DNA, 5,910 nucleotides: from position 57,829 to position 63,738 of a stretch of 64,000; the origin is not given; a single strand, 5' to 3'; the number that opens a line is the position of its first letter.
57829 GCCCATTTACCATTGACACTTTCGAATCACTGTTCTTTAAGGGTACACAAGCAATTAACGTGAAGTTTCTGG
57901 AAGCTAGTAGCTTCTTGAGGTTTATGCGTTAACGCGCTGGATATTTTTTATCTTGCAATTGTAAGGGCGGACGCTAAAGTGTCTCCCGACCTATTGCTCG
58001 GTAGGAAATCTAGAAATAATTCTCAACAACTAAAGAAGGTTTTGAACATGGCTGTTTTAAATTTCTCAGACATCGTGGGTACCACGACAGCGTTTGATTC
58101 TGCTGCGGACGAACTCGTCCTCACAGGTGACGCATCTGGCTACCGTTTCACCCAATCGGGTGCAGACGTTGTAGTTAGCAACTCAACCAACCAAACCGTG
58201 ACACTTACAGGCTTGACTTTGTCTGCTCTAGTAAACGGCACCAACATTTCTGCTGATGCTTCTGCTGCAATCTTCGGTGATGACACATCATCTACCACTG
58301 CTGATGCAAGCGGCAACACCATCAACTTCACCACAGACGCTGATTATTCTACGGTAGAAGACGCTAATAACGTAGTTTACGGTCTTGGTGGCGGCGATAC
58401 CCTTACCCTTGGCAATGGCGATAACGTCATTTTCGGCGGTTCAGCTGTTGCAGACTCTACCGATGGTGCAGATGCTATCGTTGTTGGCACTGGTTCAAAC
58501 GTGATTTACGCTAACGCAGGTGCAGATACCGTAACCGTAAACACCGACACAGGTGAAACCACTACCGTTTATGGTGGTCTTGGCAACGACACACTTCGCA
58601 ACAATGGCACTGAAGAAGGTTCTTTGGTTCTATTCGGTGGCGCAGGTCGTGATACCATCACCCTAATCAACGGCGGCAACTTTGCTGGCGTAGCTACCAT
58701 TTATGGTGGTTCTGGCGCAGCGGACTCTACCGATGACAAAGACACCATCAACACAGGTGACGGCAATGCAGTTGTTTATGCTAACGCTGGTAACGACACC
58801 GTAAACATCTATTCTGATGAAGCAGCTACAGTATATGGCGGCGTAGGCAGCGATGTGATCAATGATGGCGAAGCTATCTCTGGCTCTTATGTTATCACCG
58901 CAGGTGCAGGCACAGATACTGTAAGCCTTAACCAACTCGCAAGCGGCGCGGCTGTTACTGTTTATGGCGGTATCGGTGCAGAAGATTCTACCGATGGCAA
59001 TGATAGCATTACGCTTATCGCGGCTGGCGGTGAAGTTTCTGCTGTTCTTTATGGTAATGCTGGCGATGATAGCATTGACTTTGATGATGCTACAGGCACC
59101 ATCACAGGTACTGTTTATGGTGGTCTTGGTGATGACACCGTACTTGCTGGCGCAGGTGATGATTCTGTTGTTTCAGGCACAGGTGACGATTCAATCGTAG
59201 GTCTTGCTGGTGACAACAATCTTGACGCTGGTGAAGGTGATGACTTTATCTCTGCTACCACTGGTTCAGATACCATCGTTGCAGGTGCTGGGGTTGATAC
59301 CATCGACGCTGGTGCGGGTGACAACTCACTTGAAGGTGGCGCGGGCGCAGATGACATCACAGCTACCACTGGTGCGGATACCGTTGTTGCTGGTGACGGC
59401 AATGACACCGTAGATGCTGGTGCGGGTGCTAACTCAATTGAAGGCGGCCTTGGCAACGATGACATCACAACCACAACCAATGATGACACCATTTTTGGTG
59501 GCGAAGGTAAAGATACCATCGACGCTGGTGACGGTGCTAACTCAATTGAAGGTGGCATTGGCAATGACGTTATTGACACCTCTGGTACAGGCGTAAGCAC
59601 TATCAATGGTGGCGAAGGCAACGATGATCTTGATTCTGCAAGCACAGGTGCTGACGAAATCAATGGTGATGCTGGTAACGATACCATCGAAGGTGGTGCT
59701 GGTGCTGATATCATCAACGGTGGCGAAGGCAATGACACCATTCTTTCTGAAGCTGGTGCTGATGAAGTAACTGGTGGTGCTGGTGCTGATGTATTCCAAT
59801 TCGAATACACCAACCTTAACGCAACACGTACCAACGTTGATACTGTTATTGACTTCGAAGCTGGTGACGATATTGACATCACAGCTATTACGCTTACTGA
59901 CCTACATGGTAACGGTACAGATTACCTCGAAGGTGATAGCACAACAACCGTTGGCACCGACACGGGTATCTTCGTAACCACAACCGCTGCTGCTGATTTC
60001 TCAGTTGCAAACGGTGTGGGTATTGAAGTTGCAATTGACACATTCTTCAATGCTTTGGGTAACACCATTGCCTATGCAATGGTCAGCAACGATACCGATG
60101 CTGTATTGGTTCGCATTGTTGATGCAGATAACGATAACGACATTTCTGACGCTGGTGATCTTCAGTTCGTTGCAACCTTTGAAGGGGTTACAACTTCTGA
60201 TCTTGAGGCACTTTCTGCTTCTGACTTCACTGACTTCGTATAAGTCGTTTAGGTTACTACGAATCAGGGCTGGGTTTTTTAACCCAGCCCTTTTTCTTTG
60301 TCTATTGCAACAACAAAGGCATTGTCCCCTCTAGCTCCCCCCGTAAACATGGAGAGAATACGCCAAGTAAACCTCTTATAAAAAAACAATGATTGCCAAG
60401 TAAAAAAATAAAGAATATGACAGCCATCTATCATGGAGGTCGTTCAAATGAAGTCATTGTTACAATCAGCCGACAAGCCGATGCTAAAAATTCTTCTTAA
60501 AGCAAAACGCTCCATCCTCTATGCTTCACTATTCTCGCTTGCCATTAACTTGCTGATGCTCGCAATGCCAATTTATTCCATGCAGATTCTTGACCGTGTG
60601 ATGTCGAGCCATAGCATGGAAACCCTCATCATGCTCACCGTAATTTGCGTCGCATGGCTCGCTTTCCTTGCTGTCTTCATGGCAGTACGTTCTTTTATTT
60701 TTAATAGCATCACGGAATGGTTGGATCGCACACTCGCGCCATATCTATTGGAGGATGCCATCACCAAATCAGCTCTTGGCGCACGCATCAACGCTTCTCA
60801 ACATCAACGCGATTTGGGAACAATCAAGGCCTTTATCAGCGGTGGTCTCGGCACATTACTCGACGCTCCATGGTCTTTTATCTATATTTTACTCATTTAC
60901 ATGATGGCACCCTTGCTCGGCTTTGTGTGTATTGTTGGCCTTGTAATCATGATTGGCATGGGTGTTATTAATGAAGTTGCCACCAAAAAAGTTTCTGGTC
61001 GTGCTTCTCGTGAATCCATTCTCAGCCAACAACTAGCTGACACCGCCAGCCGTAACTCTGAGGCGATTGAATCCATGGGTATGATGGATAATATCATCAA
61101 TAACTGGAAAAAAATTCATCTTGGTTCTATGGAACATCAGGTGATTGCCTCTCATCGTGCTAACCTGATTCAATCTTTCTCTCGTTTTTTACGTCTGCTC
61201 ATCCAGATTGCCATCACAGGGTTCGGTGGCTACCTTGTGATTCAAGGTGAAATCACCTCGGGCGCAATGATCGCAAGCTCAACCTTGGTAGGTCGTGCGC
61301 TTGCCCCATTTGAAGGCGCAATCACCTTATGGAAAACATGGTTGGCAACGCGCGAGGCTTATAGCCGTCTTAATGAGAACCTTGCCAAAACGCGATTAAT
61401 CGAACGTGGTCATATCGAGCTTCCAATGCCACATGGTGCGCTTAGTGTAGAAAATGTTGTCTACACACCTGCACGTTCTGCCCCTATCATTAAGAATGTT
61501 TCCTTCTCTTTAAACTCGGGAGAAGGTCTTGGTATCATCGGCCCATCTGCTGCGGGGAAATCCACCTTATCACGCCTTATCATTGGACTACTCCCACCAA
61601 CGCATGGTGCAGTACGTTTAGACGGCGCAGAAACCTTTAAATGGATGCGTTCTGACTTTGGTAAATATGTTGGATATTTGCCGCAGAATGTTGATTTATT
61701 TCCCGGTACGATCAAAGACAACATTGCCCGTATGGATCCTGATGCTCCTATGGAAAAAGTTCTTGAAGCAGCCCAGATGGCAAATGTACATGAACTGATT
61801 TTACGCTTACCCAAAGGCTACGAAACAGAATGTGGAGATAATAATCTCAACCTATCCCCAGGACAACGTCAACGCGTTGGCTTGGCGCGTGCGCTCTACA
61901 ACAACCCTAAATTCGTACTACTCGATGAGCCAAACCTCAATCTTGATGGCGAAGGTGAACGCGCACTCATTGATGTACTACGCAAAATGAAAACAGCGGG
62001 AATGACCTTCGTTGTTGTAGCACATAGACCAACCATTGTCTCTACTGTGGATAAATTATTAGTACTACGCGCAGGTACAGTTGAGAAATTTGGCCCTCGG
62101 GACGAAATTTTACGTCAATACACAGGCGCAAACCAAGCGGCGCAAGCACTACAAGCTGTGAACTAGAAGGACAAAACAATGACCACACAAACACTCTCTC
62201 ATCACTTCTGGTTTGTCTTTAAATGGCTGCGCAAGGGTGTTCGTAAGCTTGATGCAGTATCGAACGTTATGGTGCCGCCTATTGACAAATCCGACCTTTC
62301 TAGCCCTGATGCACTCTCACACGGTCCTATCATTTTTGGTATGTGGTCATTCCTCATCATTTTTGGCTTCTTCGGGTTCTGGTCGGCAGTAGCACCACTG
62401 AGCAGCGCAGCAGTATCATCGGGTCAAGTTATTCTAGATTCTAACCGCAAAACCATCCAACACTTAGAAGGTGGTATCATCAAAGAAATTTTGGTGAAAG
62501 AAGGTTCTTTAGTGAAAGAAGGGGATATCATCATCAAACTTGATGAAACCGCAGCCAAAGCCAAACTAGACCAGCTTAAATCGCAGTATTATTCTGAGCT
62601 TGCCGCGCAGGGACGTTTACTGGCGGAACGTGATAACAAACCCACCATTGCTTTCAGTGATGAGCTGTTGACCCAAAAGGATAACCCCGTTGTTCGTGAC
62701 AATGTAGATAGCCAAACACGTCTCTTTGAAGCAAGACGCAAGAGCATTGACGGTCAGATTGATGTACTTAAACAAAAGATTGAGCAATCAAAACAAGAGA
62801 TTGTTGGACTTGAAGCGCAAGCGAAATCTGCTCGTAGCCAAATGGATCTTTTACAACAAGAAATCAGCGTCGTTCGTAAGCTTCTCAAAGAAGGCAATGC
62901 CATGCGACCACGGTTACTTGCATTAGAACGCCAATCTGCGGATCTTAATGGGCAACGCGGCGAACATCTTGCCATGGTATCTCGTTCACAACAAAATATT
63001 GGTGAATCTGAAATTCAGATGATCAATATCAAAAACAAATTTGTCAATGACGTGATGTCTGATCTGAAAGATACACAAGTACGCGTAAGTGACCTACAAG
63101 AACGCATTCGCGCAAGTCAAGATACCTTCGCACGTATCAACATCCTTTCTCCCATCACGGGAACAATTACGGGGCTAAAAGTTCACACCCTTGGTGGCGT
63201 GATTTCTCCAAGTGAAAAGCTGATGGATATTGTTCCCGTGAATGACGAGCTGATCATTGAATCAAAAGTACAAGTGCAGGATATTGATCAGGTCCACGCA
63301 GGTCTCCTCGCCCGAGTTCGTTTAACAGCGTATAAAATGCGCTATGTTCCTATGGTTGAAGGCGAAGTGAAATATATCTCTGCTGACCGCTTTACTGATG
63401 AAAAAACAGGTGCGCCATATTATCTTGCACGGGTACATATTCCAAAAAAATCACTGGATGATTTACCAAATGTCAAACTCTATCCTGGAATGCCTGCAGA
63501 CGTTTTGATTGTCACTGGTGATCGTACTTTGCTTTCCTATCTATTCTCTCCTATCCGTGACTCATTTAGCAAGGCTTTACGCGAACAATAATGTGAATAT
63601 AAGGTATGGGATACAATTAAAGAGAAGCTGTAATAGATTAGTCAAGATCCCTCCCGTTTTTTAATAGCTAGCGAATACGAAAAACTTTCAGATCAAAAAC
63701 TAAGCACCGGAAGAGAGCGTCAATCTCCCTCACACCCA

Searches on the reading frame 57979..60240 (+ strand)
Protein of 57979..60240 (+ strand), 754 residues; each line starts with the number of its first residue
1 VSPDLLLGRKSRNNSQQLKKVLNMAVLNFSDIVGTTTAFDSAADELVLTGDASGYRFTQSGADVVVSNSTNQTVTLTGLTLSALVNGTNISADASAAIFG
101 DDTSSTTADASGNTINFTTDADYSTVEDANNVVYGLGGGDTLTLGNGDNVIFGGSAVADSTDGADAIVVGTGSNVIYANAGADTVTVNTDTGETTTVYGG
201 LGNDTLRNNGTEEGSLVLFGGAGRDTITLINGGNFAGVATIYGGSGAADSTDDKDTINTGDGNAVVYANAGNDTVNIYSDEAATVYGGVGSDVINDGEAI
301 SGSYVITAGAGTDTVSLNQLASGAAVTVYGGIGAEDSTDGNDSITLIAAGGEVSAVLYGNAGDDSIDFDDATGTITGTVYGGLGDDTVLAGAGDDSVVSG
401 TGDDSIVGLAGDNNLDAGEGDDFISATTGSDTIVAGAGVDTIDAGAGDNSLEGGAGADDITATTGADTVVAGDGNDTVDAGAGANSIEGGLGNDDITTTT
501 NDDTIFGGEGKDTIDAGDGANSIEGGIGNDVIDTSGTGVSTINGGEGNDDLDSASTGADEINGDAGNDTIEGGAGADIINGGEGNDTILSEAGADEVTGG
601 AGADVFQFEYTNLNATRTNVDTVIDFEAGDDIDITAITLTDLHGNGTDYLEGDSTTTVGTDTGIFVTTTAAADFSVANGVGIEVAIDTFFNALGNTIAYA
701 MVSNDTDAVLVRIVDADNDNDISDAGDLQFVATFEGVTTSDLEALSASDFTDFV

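Call 64: search_protein_families(library=pfam, proteins=[window:57979-60240:+], max_evalue=0.0001)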
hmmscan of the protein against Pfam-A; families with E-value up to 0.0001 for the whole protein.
window:57979-60240:+ (754 aa): 1 family
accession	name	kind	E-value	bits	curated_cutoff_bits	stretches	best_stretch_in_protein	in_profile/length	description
PF00353.25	HemolysinCabind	-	7.5e-45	150.9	23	5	555-588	3-36/36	RTX calcium-binding nonapeptide repeat (4 copies)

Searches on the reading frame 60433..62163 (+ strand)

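Call 64: search_protein_families(library=pfam, proteins=[window:60433-62163:+], max_evalue=0.0001)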
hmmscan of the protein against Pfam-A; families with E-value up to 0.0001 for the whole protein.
window:60433-62163:+ (577 aa): 2 families
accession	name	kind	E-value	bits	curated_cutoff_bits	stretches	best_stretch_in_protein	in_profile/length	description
PF00005.33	ABC_tran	-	1.2e-30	107.4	25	1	354-500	2-135/137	ABC transporter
PF00664.28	ABC_membrane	-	2.7e-11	44.1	28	1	126-286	106-267/274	ABC transporter transmembrane region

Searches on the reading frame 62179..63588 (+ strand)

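Call 64: search_protein_families(library=pfam, proteins=[window:62179-63588:+], max_evalue=0.0001)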
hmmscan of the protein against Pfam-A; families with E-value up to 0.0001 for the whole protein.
window:62179-63588:+ (470 aa): 3 families
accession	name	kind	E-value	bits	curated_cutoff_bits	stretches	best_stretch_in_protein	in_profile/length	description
PF13437.12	HlyD_3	-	4.7e-13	50.2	22.2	1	322-424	2-98/106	HlyD family secretion protein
PF16576.10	HlyD_D23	-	3.1e-07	30.3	30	1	255-402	55-186/214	Barrel-sandwich domain of CusB or HlyD membrane-fusion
PF13533.13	Biotin_lipoyl_2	-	1.5e-05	25.2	29.8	1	98-122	8-32/32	Biotin-lipoyl like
